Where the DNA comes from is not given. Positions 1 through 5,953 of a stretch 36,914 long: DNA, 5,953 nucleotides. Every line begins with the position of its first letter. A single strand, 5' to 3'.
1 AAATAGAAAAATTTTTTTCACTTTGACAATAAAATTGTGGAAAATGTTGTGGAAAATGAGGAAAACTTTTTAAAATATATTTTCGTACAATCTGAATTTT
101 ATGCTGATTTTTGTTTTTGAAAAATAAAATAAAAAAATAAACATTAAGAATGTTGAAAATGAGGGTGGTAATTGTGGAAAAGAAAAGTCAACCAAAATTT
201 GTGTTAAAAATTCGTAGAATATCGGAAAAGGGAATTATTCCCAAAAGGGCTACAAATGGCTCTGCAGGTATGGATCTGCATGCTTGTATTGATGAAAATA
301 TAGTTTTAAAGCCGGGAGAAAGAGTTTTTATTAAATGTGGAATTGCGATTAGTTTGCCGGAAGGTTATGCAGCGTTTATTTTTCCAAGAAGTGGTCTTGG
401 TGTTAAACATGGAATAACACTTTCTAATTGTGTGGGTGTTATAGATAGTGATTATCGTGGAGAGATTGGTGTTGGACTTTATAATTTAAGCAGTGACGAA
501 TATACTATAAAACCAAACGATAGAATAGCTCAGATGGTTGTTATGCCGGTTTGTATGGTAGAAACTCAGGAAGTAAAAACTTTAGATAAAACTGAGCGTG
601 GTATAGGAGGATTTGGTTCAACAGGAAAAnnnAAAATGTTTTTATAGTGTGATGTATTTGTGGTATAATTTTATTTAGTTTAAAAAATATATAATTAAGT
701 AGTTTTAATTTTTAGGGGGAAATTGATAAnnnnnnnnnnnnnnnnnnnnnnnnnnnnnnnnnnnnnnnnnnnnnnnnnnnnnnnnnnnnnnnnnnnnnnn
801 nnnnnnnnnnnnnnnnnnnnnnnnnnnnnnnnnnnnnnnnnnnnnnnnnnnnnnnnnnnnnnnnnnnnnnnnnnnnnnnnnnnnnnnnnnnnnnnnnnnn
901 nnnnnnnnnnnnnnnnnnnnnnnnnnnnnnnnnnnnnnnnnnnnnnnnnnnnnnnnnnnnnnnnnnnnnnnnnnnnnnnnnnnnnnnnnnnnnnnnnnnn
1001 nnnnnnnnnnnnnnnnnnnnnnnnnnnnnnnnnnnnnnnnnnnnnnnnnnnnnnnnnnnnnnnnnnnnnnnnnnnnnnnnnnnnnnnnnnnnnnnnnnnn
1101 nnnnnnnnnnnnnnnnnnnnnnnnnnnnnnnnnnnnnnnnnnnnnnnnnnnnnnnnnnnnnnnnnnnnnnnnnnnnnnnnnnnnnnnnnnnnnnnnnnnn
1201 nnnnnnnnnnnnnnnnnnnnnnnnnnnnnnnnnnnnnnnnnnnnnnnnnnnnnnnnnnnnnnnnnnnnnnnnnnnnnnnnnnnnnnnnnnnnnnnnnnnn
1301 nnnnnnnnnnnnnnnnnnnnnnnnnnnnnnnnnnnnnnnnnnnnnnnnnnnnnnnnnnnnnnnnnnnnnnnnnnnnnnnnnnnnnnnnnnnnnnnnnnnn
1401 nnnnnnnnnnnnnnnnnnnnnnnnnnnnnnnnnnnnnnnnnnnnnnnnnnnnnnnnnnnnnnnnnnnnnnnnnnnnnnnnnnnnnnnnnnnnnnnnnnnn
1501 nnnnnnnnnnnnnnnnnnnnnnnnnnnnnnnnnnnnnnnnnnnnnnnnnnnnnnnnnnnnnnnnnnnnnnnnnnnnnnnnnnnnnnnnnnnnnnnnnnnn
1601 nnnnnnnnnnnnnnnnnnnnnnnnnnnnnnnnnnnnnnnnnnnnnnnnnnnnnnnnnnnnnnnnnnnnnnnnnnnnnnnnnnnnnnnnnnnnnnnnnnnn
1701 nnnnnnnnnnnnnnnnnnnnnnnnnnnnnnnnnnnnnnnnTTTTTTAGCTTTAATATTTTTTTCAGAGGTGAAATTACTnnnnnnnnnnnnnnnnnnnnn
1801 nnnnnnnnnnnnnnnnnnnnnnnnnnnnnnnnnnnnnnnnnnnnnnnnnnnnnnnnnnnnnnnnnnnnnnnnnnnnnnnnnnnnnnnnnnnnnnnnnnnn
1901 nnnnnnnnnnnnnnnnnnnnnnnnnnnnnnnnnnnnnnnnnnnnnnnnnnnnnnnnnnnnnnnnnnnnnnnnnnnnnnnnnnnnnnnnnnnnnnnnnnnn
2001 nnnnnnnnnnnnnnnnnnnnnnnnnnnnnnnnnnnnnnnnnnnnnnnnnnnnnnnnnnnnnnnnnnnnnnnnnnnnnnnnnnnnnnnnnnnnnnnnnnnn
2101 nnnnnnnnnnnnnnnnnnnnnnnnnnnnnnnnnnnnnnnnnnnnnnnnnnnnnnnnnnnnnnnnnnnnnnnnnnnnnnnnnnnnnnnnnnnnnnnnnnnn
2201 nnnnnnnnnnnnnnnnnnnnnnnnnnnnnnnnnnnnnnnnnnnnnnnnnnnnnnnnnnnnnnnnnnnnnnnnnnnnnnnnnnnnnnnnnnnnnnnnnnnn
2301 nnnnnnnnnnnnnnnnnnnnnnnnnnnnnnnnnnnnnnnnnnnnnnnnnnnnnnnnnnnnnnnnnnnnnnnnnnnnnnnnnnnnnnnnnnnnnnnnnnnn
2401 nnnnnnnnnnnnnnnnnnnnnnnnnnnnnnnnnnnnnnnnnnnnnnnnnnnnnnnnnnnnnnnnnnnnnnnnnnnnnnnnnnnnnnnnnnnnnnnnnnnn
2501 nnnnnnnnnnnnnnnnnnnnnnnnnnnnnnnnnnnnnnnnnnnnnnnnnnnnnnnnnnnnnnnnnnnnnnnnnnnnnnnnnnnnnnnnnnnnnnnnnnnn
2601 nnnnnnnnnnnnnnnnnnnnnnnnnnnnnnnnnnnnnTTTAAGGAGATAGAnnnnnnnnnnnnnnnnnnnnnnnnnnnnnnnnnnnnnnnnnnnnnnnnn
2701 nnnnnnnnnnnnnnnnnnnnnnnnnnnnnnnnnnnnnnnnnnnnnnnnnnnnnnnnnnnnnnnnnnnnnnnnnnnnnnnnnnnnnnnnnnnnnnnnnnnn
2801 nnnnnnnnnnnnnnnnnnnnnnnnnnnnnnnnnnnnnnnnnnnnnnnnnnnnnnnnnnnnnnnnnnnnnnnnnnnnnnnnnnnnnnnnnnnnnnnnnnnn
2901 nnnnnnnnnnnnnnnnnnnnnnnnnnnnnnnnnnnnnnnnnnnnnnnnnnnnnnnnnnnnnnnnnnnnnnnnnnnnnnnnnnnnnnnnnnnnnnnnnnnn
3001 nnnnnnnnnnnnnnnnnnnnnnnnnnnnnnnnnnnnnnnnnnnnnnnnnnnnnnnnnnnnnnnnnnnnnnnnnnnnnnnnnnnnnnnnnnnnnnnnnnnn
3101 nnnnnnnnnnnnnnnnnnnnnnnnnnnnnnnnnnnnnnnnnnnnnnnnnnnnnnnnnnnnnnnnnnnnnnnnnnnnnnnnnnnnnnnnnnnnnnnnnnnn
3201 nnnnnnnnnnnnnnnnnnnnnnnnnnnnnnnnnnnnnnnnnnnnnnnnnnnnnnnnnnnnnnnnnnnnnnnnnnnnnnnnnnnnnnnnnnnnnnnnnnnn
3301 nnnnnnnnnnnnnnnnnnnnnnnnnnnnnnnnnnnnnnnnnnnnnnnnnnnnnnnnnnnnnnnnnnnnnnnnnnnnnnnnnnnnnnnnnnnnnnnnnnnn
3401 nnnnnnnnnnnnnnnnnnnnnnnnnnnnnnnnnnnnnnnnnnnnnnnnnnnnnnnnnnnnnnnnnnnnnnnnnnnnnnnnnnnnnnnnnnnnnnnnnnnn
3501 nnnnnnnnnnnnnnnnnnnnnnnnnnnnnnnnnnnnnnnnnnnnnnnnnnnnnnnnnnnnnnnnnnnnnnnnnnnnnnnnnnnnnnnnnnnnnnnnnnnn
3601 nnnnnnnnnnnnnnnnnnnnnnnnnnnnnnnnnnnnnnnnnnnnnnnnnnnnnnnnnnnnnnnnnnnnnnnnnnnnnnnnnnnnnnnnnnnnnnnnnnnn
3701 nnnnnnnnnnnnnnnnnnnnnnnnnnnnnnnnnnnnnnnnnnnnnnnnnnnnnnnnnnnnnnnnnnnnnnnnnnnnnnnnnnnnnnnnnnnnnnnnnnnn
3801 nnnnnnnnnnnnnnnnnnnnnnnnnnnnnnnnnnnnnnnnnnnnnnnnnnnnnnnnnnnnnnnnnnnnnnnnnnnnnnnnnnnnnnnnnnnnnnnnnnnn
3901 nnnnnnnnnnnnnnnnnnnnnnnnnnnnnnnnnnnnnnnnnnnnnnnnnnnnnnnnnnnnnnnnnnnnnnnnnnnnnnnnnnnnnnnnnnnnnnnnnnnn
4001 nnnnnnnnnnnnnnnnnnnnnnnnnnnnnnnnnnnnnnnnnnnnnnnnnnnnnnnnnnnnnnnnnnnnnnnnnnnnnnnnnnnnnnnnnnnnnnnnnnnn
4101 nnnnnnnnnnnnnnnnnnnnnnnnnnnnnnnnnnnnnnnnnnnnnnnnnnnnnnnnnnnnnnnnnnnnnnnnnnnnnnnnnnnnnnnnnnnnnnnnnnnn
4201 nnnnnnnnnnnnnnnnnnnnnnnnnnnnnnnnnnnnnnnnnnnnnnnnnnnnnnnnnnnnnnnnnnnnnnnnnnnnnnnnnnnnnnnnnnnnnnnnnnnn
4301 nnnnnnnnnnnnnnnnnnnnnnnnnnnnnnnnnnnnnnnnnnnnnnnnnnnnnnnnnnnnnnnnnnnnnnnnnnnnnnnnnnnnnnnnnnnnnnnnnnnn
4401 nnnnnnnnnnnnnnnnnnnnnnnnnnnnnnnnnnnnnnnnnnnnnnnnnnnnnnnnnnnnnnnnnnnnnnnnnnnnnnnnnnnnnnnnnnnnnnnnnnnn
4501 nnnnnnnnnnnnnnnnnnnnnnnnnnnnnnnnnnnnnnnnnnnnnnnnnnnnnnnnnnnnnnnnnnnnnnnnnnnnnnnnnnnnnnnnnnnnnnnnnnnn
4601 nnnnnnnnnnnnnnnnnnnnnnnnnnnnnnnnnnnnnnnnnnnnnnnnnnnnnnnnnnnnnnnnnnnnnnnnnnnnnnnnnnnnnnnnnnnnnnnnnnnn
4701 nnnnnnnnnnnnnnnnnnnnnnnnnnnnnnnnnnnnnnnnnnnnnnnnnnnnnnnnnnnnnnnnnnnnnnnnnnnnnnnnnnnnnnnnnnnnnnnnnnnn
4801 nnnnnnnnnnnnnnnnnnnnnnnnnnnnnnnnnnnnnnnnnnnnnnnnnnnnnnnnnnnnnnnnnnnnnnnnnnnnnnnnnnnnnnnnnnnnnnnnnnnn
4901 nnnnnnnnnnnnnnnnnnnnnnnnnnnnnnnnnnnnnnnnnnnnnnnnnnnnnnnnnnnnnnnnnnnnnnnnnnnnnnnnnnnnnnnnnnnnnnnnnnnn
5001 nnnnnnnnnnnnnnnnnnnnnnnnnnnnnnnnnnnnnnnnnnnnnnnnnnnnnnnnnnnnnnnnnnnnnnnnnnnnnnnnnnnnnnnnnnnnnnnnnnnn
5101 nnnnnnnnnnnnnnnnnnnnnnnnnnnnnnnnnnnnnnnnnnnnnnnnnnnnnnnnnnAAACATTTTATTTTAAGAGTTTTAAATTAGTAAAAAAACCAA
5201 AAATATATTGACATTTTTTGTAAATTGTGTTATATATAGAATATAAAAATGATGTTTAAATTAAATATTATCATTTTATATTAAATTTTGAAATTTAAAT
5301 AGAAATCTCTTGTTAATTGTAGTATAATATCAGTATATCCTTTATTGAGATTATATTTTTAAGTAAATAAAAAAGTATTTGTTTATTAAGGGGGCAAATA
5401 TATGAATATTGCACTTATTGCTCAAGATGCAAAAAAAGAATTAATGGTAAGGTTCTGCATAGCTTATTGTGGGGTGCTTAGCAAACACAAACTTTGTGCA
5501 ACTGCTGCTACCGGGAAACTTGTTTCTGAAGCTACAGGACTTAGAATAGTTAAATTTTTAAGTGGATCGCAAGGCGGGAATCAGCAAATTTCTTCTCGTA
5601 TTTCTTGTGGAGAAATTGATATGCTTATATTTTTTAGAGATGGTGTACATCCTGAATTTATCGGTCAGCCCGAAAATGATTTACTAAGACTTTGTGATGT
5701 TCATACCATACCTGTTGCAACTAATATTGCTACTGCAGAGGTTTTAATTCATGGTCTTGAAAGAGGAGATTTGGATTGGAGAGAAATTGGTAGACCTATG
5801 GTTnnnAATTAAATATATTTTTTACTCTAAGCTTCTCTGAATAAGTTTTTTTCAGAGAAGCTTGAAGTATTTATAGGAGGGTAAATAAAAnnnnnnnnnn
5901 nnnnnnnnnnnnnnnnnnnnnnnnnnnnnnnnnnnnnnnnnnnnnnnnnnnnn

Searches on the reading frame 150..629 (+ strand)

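Call 40: search_protein_families(library=pfam, proteins=[window:150-629:+], max_evalue=0.01)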
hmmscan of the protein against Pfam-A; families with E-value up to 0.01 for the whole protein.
window:150-629:+ (160 aa): 2 families
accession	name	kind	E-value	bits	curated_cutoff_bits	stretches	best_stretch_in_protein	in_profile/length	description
PF00692.24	dUTPase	-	1.2e-36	125.8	22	1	27-159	2-129/129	dUTPase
PF22769.1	DCD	-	3.8e-11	43.7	27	1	46-132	65-151/153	dCTP deaminase-like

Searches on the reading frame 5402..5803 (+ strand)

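Call 40: search_protein_families(library=pfam, proteins=[window:5402-5803:+], max_evalue=0.01)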
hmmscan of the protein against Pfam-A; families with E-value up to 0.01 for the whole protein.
window:5402-5803:+ (134 aa): 1 family
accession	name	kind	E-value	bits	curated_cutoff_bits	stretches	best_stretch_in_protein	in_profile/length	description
PF02142.27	MGS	-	3e-08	34.1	24.1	1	28-107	13-94/94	MGS-like domain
